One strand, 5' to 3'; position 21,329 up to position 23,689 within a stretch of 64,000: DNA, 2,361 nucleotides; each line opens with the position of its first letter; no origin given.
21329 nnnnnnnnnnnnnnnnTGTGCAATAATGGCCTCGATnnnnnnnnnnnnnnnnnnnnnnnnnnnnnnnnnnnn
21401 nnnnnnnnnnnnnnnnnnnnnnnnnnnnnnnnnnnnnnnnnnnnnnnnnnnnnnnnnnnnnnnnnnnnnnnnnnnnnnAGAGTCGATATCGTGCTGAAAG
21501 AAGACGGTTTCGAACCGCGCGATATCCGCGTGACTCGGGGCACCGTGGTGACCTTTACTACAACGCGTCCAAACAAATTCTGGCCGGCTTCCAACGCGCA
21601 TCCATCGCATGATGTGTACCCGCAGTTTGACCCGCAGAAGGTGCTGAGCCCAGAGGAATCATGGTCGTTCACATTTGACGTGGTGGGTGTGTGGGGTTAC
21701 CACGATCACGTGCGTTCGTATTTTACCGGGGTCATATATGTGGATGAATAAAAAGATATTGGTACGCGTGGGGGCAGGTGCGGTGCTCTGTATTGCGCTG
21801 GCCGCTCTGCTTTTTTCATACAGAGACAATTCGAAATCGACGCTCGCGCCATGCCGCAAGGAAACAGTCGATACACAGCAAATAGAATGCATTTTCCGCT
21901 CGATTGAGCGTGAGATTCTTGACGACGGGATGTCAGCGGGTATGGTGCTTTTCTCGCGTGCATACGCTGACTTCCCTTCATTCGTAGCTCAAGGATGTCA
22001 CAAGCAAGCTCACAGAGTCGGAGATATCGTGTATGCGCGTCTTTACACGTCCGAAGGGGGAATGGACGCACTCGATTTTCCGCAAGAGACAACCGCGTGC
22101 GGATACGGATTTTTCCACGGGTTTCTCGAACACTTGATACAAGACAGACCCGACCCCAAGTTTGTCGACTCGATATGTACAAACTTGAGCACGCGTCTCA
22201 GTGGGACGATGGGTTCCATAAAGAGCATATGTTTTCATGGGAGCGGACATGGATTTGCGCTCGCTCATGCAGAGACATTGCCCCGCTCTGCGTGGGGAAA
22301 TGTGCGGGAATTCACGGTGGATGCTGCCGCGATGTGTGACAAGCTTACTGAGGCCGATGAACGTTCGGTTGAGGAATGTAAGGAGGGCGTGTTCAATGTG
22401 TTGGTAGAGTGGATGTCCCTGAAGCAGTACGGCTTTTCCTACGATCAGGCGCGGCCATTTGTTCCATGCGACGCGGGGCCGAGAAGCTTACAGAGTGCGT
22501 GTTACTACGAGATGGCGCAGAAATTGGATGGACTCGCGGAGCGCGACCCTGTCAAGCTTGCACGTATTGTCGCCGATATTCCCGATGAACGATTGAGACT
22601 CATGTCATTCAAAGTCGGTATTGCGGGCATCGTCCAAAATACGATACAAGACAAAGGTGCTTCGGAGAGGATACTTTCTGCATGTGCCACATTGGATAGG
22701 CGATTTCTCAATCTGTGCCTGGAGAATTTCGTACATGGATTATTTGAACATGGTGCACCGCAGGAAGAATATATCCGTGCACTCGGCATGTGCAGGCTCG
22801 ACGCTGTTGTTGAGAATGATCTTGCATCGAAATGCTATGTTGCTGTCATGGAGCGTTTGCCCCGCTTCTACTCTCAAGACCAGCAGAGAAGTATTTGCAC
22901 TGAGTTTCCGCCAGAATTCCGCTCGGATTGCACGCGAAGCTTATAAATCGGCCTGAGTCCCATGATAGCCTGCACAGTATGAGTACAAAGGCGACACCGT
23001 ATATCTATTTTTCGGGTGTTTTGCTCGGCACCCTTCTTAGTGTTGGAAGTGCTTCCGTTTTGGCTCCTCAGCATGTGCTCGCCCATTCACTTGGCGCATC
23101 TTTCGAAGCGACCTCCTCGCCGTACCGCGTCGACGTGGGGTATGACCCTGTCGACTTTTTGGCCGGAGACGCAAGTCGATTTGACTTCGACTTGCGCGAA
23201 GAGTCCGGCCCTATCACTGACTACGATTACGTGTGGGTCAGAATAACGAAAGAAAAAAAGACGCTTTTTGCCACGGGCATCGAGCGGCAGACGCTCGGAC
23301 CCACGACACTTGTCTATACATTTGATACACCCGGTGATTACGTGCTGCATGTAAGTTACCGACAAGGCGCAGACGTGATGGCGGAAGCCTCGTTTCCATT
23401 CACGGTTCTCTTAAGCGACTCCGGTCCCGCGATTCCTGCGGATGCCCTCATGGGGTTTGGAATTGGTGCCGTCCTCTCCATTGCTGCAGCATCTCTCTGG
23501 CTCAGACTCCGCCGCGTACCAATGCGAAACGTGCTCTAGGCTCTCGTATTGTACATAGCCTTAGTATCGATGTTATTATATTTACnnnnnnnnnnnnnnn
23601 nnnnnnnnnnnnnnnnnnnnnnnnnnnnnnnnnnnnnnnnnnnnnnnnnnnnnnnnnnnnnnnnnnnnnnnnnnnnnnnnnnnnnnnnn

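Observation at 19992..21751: Cupredoxin-like domains lacking the canonical Cys ligand: one fused to a Cys/His-rich repeat protein, one stand-alone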

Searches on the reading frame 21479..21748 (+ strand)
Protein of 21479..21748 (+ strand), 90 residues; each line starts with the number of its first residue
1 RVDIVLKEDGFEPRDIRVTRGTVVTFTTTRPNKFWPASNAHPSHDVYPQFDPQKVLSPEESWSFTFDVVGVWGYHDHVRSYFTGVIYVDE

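Call 57: search_solved_structures(query=A4, max_evalue=10, show_alignments=5)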
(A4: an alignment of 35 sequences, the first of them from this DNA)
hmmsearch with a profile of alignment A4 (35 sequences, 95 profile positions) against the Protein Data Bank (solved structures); distinct sequences matched with E-value up to 10: 193 (the best 60 are shown).
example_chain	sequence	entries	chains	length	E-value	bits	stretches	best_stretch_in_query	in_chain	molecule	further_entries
9cck_A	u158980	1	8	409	1.2e-07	35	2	12-93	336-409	Copper-containing nitrite reductase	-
1sfd_A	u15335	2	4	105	1.7e-07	34.6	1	6-93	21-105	Amicyanin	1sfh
1sf3_A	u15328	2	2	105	2.5e-07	34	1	6-93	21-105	Amicyanin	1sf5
2qdv_A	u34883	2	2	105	5.1e-07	33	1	6-93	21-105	Amicyanin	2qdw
1mda_A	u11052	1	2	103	6.3e-07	32.7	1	6-93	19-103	AMICYANIN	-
1aac_A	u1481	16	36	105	6.8e-07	32.6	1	6-93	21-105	AMICYANIN | PROTEIN (AMICYANIN)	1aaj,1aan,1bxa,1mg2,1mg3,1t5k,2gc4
4p5r_A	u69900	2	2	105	9.3e-07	32.2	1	6-93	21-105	Amicyanin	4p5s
6hbe_A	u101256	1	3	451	9.9e-07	32.1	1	6-93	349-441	Copper-containing nitrite reductase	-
3ie9_A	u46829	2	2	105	1e-06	32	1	6-93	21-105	Amicyanin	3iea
2gb2_A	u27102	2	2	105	1.1e-06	31.9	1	6-93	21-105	Amicyanin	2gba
2idq_A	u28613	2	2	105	1.1e-06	31.9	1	6-93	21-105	Amicyanin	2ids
2idt_A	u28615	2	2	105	1.2e-06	31.7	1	6-93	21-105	Amicyanin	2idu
3rym_A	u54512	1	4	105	1.4e-06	31.6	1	6-93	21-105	Amicyanin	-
3ply_A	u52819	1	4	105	3.4e-06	30.4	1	6-93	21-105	Amicyanin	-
1bxu_A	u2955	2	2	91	6.4e-05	26.3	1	14-93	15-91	PLASTOCYANIN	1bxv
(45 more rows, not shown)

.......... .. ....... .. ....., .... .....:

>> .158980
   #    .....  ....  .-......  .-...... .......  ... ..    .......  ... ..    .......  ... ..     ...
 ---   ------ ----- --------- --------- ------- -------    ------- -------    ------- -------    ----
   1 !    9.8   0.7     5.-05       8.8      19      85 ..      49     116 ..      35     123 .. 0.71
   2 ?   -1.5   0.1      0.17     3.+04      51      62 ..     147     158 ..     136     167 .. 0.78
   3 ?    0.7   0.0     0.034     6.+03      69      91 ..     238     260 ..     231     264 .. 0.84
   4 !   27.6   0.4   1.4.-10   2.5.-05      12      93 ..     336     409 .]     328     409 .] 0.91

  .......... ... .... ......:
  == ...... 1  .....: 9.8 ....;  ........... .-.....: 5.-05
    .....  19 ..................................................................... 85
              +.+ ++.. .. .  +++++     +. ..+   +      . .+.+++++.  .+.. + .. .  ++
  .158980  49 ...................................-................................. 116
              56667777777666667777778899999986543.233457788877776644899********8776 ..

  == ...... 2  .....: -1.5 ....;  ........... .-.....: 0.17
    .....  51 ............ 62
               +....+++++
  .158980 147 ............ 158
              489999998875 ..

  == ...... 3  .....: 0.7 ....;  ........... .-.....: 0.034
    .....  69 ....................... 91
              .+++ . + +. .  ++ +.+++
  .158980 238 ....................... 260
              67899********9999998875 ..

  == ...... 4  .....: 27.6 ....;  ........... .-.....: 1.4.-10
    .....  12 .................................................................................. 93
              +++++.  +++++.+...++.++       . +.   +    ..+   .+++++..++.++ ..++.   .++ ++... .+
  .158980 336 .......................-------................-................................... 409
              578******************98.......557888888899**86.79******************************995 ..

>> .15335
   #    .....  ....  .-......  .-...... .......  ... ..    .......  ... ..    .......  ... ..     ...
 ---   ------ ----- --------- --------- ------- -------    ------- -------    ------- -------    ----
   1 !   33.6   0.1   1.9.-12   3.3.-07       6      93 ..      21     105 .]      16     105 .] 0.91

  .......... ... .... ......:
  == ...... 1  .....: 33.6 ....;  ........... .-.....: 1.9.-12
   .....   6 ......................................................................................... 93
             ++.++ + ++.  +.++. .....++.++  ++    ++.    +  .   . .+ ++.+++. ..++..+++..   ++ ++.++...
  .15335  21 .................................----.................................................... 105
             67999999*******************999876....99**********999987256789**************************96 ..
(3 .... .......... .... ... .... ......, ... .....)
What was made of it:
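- On Cupredoxin fold superfamily: Family profile against PDB sequences: amicyanin E 1.7e-7, NirK-like 9cck C-terminal domain E 1.2e-7 (call 57).
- Closest known: Amicyanin / plastocyanin. Same: There is detectable sequence homology (profile E 1.7e-7, call 57).
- The family profile hits amicyanin at E 1.7e-7 (call 57).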

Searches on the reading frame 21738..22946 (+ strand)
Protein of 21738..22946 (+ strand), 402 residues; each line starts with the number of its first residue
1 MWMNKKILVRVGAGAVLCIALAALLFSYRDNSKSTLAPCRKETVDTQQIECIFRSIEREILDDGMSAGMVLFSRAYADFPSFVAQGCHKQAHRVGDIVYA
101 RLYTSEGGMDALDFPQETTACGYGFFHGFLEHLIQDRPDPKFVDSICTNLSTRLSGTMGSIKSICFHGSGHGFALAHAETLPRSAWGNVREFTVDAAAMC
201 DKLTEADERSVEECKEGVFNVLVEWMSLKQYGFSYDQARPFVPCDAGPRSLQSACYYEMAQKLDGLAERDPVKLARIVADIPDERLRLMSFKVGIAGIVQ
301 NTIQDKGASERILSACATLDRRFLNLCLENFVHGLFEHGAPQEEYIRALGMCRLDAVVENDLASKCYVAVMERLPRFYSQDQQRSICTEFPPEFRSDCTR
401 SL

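Call 3: search_protein_families(library=pfam, proteins=[window:21738-22946:+], max_evalue=1)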
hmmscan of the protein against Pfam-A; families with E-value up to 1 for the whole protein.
window:21738-22946:+ (402 aa): 0 families

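Call 4: search_protein_families(library=ncbifam, proteins=[window:21738-22946:+], max_evalue=1)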
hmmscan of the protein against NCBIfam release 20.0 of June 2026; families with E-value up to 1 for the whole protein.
window:21738-22946:+ (402 aa): 0 families

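Call 15: find_homologous_proteins(query=window:21738-22946:+, max_evalue=0.001)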
Query window:21738-22946:+ (402 aa): 160 proteins with E <= 0.001 among 5707 candidates; the best 120 are listed.
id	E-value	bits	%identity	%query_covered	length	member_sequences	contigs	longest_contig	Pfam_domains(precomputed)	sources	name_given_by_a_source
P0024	3.1e-267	904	100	98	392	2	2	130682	-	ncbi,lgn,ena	-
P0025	1.5e-210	717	77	100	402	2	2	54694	-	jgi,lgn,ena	jgi:hypothetical protein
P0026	6.6e-207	705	75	99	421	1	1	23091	-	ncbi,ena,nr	ncbi:MAG: hypothetical protein Athens041674_3 [Parcubacteria group bacterium Athens0416_74]|nr:MAG: 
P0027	1.0e-198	678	77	92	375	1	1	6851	-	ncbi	ncbi:MAG: hypothetical protein ACYCZ0_03165, partial [Minisyncoccota bacterium]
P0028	1.1e-197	675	72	100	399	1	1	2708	-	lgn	-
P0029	1.6e-191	655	71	100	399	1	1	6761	-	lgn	-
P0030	2.5e-164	565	62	99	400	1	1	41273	-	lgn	-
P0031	2.2e-155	536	59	99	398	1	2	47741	-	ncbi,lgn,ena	-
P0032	5.0e-133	462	52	98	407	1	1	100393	-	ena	-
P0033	1.1e-127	444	49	100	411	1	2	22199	-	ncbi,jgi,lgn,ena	-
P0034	2.7e-127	443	51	96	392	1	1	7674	-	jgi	jgi:hypothetical protein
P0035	3.6e-127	443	51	100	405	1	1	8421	-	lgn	-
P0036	3.9e-127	443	49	100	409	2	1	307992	-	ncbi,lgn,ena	-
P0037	1.6e-125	437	53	91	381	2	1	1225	-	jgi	jgi:hypothetical protein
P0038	1.8e-123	430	49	99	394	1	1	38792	-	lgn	-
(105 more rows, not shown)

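Call 49: search_solved_structures(query=A3, max_evalue=10, show_alignments=3)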
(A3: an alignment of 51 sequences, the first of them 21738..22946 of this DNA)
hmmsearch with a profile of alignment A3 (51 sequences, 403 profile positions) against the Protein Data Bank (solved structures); distinct sequences matched with E-value up to 10: 0.
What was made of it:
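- Tried and rejected: No PDB sequence hit with a 51-sequence profile (call 49).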

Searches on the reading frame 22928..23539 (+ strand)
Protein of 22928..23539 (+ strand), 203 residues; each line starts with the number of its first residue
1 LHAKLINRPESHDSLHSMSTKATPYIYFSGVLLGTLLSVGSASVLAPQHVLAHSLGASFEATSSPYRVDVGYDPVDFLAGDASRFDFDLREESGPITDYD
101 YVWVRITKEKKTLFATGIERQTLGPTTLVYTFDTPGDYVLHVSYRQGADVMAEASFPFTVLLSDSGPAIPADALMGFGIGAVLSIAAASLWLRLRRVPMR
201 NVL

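Call 3: search_protein_families(library=pfam, proteins=[window:22928-23539:+], max_evalue=1)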
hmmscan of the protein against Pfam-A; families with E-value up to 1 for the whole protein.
window:22928-23539:+ (203 aa): 2 families
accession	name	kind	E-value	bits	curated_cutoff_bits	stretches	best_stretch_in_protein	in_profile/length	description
PF00630.25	Filamin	-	0.029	15.7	26.9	1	78-146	18-84/93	Filamin/ABP280 repeat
PF07495.19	Y_Y_Y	-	0.037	14.4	26.6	1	99-160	10-64/65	Y_Y_Y domain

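Call 4: search_protein_families(library=ncbifam, proteins=[window:22928-23539:+], max_evalue=1)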
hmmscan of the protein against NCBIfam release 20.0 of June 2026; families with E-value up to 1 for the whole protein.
window:22928-23539:+ (203 aa): 0 families

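Call 65: search_solved_structures(query=A5, max_evalue=10, show_alignments=3)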
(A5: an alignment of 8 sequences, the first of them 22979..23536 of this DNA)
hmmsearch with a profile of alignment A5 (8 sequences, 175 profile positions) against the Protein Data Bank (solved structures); distinct sequences matched with E-value up to 10: 2.
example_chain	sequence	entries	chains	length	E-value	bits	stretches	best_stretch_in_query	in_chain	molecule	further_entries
2j3s_A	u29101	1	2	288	0.0039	20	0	100-123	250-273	FILAMIN-A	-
4p3w_A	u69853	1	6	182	0.2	14.4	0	100-123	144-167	Filamin-A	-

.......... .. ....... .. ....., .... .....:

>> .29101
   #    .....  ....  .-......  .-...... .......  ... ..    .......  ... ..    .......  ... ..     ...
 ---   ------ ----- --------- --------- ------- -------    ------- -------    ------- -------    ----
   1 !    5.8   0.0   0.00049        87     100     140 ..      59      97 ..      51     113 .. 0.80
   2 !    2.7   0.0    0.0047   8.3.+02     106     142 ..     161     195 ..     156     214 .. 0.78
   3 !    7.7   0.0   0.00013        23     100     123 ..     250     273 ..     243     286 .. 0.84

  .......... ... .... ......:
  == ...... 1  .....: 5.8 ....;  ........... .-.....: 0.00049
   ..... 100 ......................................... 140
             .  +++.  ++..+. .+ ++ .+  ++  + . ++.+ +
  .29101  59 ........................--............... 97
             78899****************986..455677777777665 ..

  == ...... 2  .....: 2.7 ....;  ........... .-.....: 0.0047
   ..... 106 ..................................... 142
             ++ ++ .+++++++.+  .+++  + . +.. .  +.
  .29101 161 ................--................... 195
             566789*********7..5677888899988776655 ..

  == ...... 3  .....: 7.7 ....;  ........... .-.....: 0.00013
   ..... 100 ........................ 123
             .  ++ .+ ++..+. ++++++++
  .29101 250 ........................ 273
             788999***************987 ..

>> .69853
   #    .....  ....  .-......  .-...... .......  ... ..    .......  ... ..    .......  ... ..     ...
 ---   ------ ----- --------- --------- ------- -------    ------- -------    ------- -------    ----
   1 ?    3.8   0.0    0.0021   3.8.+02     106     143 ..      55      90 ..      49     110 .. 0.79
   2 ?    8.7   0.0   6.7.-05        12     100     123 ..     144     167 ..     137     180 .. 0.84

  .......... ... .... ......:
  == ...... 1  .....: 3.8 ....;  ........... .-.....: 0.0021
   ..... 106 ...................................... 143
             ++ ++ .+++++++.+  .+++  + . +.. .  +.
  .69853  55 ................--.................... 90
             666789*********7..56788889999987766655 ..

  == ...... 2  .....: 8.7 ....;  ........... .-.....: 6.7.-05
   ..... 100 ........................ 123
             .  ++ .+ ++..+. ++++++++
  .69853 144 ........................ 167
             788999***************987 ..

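Call 66: search_protein_families(library=pfam, alignment_id=A5, max_evalue=1)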
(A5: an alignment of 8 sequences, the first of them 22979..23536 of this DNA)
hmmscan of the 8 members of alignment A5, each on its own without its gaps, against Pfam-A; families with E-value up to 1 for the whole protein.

A. member 1, window:22979-23536:+ (186 aa): 2 families
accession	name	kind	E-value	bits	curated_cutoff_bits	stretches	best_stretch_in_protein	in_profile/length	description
PF00630.25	Filamin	-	0.023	15.9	26.9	1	61-129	18-84/93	Filamin/ABP280 repeat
PF07495.19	Y_Y_Y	-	0.031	14.6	26.6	1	82-143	10-64/65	Y_Y_Y domain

B. families by the number of members that match (of 8 scanned): 11 families
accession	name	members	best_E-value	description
PF16640.11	Big_3_5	3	0.0032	Bacterial Ig-like domain (group 3)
PF07495.19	Y_Y_Y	3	0.022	Y_Y_Y domain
PF00630.25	Filamin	2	0.023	Filamin/ABP280 repeat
PF00801.26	PKD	1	0.016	PKD domain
PF11604.15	CusF_Ec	1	0.04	Copper binding periplasmic protein CusF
PF01835.25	MG2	1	0.051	MG2 domain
PF00746.26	Gram_pos_anchor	1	0.13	LPXTG cell wall anchor motif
PF16080.10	Phage_holin_2_3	1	0.21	Bacteriophage holin family HP1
PF17785.7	PUA_3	1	0.23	PUA-like domain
PF06596.16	PsbX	1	0.25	Photosystem II reaction centre X protein (PsbX)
PF07043.18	DUF1328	1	0.51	Protein of unknown function (DUF1328)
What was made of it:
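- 22979..23539 (+): Third recurrent component: a 186-aa protein with a signal peptide, an invariant His directly after the predicted A-x-A cleavage site (His36, nt 23084-23086), an Ig-like beta domain and a C-terminal TM anchor. Only weak filamin/Ig-like matches (calls 3, 65, 66).
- On Histidine-brace copper proteins (for the neighbouring 186-aa protein): No similarity to CopC, YcnI or LPMO models (calls 65, 66).
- Closest known: Cysteine-free histidine copper sites in beta-sandwich proteins. Different: No sequence similarity detected (calls 3, 65, 66).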
